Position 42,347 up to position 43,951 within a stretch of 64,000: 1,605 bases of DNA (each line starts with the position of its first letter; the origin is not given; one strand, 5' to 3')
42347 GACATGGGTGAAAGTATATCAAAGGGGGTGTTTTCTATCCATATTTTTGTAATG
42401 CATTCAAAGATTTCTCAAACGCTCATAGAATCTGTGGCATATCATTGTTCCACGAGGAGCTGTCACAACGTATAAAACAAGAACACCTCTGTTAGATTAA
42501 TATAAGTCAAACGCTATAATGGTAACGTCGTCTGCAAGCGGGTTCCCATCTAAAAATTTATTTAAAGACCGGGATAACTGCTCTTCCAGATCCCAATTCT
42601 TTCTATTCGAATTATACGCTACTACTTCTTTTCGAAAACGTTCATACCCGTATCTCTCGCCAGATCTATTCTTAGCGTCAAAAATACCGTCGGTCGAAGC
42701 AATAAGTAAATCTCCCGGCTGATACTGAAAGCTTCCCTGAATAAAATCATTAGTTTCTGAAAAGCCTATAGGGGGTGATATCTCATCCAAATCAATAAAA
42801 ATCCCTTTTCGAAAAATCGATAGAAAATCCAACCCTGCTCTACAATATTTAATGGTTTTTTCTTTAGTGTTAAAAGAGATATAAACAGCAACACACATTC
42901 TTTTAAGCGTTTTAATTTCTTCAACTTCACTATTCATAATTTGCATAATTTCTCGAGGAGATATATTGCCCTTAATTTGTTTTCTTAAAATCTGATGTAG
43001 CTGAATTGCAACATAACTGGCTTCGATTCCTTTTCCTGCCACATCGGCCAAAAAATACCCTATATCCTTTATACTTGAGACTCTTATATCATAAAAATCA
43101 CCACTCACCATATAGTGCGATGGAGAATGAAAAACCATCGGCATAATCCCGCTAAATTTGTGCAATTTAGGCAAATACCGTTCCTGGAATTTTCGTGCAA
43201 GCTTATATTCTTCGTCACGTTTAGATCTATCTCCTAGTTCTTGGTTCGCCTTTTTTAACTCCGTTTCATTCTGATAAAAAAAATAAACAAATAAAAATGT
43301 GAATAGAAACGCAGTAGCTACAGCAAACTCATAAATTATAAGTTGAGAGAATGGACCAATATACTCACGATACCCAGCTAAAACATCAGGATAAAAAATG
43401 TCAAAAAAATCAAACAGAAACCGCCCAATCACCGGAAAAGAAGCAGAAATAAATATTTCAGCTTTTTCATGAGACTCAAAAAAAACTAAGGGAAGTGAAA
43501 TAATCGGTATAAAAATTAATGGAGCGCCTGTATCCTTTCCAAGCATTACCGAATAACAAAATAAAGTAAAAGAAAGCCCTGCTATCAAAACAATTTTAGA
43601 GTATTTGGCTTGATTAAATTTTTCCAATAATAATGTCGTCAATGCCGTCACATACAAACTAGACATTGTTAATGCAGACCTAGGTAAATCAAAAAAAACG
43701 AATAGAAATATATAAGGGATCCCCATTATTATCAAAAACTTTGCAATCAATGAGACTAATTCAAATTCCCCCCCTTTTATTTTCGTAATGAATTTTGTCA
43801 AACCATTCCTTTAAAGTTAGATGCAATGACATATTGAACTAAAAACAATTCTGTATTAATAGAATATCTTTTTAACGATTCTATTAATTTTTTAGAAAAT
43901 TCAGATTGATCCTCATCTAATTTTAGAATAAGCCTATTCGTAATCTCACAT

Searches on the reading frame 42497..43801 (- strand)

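Call 65: search_protein_families(library=pfam, proteins=[window:42497-43801:-], max_evalue=0.001)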
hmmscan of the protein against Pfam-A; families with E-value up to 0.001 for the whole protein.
window:42497-43801:- (434 aa): 1 family
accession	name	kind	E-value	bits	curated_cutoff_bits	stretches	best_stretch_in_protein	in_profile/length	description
PF07228.17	SpoIIE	-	1.3e-32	113.7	25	1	248-432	6-190/192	Stage II sporulation protein E (SpoIIE)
